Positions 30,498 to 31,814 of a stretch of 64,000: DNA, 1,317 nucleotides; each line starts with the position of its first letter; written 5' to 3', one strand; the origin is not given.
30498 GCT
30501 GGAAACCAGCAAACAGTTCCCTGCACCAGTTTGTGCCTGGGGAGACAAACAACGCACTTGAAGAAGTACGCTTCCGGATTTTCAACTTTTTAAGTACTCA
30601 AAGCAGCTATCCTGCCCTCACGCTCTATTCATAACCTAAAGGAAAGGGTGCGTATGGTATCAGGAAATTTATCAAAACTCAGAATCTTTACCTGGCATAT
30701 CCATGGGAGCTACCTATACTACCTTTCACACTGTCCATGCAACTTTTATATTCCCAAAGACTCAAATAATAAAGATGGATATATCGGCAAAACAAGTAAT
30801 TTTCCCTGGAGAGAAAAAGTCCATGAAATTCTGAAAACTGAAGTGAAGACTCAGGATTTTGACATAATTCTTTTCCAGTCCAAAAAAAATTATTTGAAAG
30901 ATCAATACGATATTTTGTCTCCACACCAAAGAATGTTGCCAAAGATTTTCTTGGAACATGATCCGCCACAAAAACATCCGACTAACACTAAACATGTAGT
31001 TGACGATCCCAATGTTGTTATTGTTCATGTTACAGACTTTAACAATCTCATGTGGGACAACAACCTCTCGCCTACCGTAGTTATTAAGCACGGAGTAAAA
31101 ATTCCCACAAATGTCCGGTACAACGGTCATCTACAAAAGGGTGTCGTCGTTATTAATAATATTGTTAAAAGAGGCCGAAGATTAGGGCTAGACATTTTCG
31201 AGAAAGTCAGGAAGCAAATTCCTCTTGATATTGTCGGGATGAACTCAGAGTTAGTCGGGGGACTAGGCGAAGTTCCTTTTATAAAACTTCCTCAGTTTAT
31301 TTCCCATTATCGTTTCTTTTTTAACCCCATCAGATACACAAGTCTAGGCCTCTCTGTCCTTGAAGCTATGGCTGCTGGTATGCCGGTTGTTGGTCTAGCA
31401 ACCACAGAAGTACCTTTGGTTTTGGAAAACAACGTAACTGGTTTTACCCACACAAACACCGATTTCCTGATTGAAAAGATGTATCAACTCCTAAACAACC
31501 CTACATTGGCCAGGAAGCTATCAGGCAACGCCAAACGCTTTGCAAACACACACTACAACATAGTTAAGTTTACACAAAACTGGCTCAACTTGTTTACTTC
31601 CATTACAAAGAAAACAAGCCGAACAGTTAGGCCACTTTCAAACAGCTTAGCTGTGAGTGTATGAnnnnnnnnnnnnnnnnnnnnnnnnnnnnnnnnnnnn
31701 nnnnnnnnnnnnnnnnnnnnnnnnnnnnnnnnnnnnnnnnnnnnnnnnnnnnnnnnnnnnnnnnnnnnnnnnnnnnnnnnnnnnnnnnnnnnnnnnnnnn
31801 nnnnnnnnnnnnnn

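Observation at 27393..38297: ADP-heptose biosynthesis plus three GT9 heptosyltransferase homologs, two GT4 and one GT2, in a genome without LPS signatures: candidate heptose-based protein or cell-wall glycosylation system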

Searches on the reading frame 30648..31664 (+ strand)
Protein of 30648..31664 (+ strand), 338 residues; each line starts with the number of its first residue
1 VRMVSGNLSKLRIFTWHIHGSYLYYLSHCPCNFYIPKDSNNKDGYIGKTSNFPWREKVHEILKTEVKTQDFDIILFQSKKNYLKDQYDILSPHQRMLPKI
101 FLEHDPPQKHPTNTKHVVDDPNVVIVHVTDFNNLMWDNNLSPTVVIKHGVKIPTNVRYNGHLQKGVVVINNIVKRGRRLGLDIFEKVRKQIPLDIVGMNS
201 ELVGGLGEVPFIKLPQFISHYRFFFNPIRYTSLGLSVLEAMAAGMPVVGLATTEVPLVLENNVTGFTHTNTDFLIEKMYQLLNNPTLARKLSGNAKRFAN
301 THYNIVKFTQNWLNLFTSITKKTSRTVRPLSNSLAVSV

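Call 3: search_protein_families(library=pfam, proteins=[window:30648-31664:+])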
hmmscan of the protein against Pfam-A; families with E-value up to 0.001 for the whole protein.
window:30648-31664:+ (338 aa): 3 families
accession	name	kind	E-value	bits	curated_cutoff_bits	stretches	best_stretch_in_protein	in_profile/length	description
PF13692.12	Glyco_trans_1_4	-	1.7e-11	45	27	1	180-284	20-142/142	Glycosyl transferases group 1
PF00534.26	Glycos_transf_1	-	1.4e-10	41.5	26.4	1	207-297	79-171/172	Glycosyl transferases group 1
PF13524.12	Glyco_trans_1_2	-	7.3e-09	36.2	25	1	183-313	5-143/144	Glycosyl transferase-like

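Call 4: search_protein_families(library=ncbifam, proteins=[window:30648-31664:+])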
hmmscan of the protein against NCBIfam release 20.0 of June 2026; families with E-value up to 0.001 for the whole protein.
window:30648-31664:+ (338 aa): 11 families
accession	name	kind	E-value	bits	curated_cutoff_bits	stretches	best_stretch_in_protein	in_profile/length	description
TIGR03999.1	thiol_BshA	equivalog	9.9e-11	41.2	273.7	1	226-319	278-373/375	N-acetyl-alpha-D-glucosaminyl L-malate synthase BshA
NF041139.1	TreT_Thcocales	equivalog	9.2e-09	34.6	775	1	232-318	325-411/412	trehalose synthase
NF038229.1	Glyco4_Geo_Pelo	equivalog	7.9e-08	31.7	400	1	206-320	223-337/338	GPMC system family 4 glycosyltransferase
NF038298.1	EPS_HpsO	equivalog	1.1e-07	30.9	575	1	234-319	302-387/388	hormogonium polysaccharide biosynthesis glycosyltransferase HpsO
NF041876.1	EPS_EpsE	equivalog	6.5e-07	28.9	400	1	229-304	304-381/389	exopolysaccharide biosynthesis GT4 family glycosyltransferase EpsE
NF038295.1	EPS_HpsP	equivalog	9.3e-07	28.2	550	1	218-319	285-387/388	hormogonium polysaccharide biosynthesis glycosyltransferase HpsP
TIGR02149.1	glgA_Coryne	subfamily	2.2e-06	27.1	302.4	1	213-316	276-387/391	glycogen synthase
TIGR03088.1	stp2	hypoth_equivalog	5.3e-06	25.7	409.05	1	232-317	284-371/374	TIGR03088 family PEP-CTERM/XrtA system glycosyltransferase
NF047880.1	glyco_SdgA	exception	2.3e-05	23.1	800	1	232-314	401-485/488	serine-aspartate repeat adhesin O-glycosyltransferase SdgA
NF049988.1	MGlcDAGSynMgs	equivalog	6.3e-05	22.5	400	1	223-323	292-391/398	alpha-monoglucosyldiacylglycerol synthase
NF053787.1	GlcN_PG_synth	equivalog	0.00073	18.5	480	0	233-318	274-358/361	N-acetylglucosaminyl phosphatidylglycerol synthase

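Call 44: search_solved_structures(query=window:30648-31664:+, max_evalue=1)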
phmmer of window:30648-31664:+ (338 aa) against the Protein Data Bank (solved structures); distinct sequences matched with E-value up to 1: 18.
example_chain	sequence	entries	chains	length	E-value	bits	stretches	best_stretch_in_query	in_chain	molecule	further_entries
4x6l_A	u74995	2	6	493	9.2e-07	31.4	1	218-318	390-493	TarM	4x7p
4x7m_A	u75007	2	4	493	9.2e-07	31.4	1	218-318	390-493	TarM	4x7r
4wac_A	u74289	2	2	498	9.3e-07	31.4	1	218-318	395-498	Glycosyl transferase, group 1 family protein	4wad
2xa2_A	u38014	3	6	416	8.1e-06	28.3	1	232-319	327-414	TREHALOSE-SYNTHASE TRET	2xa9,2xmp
2x6q_A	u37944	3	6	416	9.3e-06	28.1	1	232-319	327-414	TREHALOSE-SYNTHASE TRET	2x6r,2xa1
4lzi_A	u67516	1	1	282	2e-05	27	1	182-225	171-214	Multicystatin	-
5d00_A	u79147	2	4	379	0.00037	22.9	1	231-295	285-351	N-acetyl-alpha-D-glucosaminyl L-malate synthase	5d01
2jjm_A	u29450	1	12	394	0.0015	20.9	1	231-316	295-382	GLYCOSYL TRANSFERASE, GROUP 1 FAMILY PROTEIN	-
3mbo_A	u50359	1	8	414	0.0016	20.8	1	231-316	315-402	Glycosyltransferase, group 1 family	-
8x3q_C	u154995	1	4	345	0.0048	19.2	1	227-272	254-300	Glycosyl transferase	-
7fg9_A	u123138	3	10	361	0.005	19.1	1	227-272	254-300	Glycosyl transferase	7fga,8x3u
6n1x_A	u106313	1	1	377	0.031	16.5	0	231-294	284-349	Glycosyltransferase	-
6d9t_A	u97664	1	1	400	0.034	16.4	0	231-294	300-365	Glycosyl transferase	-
6kih_A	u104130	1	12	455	0.11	14.7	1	207-304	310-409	Tll1590 protein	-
4rbn_A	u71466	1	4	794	0.15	14.3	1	217-267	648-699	Sucrose synthase:Glycosyl transferases group 1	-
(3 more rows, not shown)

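Call 46: find_homologous_proteins(query=window:30648-31664:+, max_evalue=1e-20)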
Query window:30648-31664:+ (338 aa): 7325 proteins with E <= 1e-20 among 8000 candidates; the best 120 are listed.
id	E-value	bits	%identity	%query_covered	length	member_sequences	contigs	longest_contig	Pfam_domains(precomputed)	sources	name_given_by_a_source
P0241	8.0e-227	770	100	99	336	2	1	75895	PF00534.27,PF13524.13,PF13692.13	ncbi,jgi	ncbi:MAG: glycosyltransferase [Patescibacteria group bacterium]|jgi:glycosyltransferase involved in 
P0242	5.1e-134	465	61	96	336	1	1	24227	PF00534.27,PF13524.13,PF13692.13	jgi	jgi:glycosyltransferase involved in cell wall biosynthesis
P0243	6.6e-134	464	62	94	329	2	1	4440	PF00534.27,PF13524.13,PF13692.13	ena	-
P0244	9.4e-132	457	59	96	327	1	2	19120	PF00534.27,PF13524.13,PF13692.13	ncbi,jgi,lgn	jgi:glycosyltransferase involved in cell wall biosynthesis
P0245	3.6e-131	455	63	91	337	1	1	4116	PF00534.27,PF13692.13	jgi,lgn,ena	-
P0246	6.0e-131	455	60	93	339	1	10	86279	PF00534.27,PF13524.13,PF13692.13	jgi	jgi:glycosyltransferase involved in cell wall biosynthesis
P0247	6.9e-131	454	60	93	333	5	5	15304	PF00534.27,PF13524.13,PF13692.13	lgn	-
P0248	1.3e-130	453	60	93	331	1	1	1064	PF00534.27,PF13692.13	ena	-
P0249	2.3e-130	453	59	96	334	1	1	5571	PF00534.27,PF13524.13,PF13692.13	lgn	-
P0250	7.2e-130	451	58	97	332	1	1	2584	PF00534.27,PF13524.13,PF13692.13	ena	-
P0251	1.1e-129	450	59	93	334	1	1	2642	PF00534.27,PF13524.13,PF13692.13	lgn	-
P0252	1.2e-129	450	60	95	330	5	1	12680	PF00534.27,PF13692.13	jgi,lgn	-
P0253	1.3e-129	450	58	99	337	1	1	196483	PF00534.27,PF13524.13,PF13692.13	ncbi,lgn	ncbi:MAG: glycosyltransferase family 4 protein [Cytophagaceae bacterium]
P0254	1.4e-129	450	59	95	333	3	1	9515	PF00534.27,PF13692.13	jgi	jgi:glycosyltransferase involved in cell wall biosynthesis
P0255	1.8e-129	450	60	96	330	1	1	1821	PF00534.27,PF13692.13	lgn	-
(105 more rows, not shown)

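Call 57: predict_structure(alignment_id=A3)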
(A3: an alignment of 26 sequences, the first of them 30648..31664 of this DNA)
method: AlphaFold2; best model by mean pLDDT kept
length: 338 residues; sequences in the alignment: 26
mean_pLDDT: 85.8   pTM: 0.83
mean pLDDT of the five models: 85.8, 84.6, 83.9, 83.4, 82.9
residues with pLDDT >= 90: 191; 70-90: 103; 50-70: 25; < 50: 19
segments of 3 or more residues with pLDDT < 50: 1-7, 327-338
pLDDT, mean of each block of 10 residues (from residue 1): 48 83 88 91 78 84 93 90 86 93 75 77 85 65 88 93 96 88 96 96 95 94 92 82 96 84 96 98 98 96 93 94 56 38
secondary structure, 60 per line:
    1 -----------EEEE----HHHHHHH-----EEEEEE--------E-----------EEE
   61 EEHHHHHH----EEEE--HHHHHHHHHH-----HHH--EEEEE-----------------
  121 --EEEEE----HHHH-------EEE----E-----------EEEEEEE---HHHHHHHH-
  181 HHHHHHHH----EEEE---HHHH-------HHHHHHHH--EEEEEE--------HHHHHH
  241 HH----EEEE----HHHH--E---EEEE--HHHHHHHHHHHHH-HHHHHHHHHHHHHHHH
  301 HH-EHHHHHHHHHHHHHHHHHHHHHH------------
elements in order: E12-15 H20-26 E32-37 E58-62 H63-68 E73-76 H79-88 E99-103 E123-127 H132-135 E143-145 E162-168 H172-179 H181-188 E193-196 H200-203 H211-218 E221-226 H235-242 E247-250 H255-258 E265-268 H271-283 H285-302 H305-326

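Call 59: fold_search(model_id=the predicted structure, library=pdb)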
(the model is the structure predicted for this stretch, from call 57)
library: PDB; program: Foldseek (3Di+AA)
matches with E <= 10: 1081; with E <= 0.001: 390
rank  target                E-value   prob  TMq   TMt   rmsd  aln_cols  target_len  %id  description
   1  6n1x                  1.9e-13  1.00  0.66  0.59   5.0       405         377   13  BshA from Staphylococcus aureus complexed with UDP and N-acetylglucosamine (released 2019-08-21)
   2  6kih_A                3.4e-13  1.00  0.70  0.60   5.1       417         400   13  Sucrose-phosphate synthase (tll1590) from Thermosynechococcus elongatus (released 2020-05-27)
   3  6d9t                  1.6e-12  1.00  0.65  0.59   5.2       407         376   13  BshA from Staphylococcus aureus complexed with UDP (released 2019-05-08)
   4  5d00_B                2.0e-12  1.00  0.62  0.59   5.7       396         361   13  Crystal structure of BshA from B. subtilis complexed with N-acetylglucosaminyl-malate and UMP (released 2016-09-07)
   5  2jjm_A                2.3e-12  1.00  0.62  0.59   6.5       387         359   14  Crystal Structure of a family GT4 glycosyltransferase from Bacillus anthracis ORF BA1558. (released 2008-08-05)
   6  8dvz                  3.3e-12  1.00  0.65  0.60   6.8       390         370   13  Structure of the Campylobacter concisus glycosyltransferase PglA R282V variant (released 2024-01-17)
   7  6eji_A                3.7e-12  1.00  0.72  0.68   4.0       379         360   12  Structure of a glycosyltransferase (released 2018-02-07)
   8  5d01_A                5.3e-12  1.00  0.62  0.59   6.1       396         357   13  Crystal structure of BshA from B. subtilis complexed with N-acetylglucosaminyl-malate (released 2016-09-07)
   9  5d00_A                5.3e-12  1.00  0.62  0.59   6.3       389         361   13  Crystal structure of BshA from B. subtilis complexed with N-acetylglucosaminyl-malate and UMP (released 2016-09-07)
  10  7qsg_A                5.6e-12  1.00  0.66  0.59   5.5       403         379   14  Methylmannose polysaccharide mannosyltransferase from M. hassiacum (released 2023-01-25)
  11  3mbo_D                7.1e-12  1.00  0.61  0.57   5.8       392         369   14  Crystal Structure of the Glycosyltransferase BaBshA bound with UDP and L-malate (released 2010-09-29)
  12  6tvp_B                7.6e-12  1.00  0.58  0.52   8.3       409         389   12  Structure of Mycobacterium smegmatis alpha-maltose-1-phosphate synthase GlgM (released 2020-04-22)
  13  7qd7                  8.5e-12  1.00  0.57  0.40   5.8       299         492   16  TarM(Se)_G117R (released 2023-05-10)
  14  8dqd                  9.5e-12  1.00  0.64  0.59   5.6       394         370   13  Structure of the Campylobacter concisus glycosyltransferase PglA (released 2024-01-17)
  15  5d01_B                9.5e-12  1.00  0.62  0.59   5.7       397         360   14  Crystal structure of BshA from B. subtilis complexed with N-acetylglucosaminyl-malate (released 2016-09-07)
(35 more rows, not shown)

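Call 70: find_encoding_contigs(protein=P0241, flank=1000, max_places=4)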
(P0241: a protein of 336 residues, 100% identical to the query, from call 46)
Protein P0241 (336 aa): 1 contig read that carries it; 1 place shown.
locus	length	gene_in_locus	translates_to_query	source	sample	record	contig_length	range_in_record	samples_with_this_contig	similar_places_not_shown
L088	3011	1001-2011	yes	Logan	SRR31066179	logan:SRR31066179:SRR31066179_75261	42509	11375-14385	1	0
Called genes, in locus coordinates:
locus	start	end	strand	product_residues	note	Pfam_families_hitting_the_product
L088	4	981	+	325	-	PF01075:Glyco_transf_9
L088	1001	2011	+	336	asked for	PF13692:Glyco_trans_1_4, PF13524:Glyco_trans_1_2, PF00534:Glycos_transf_1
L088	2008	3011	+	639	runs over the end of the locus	PF08323:Glyco_transf_5 (faint), PF20706:GT4-conflict, PF13439:Glyco_transf_4, PF13579:Glyco_trans_4_4, PF00534:Glycos_transf_1, PF13692:Glyco_trans_1_4, PF13580:SIS_2, PF01380:SIS (faint)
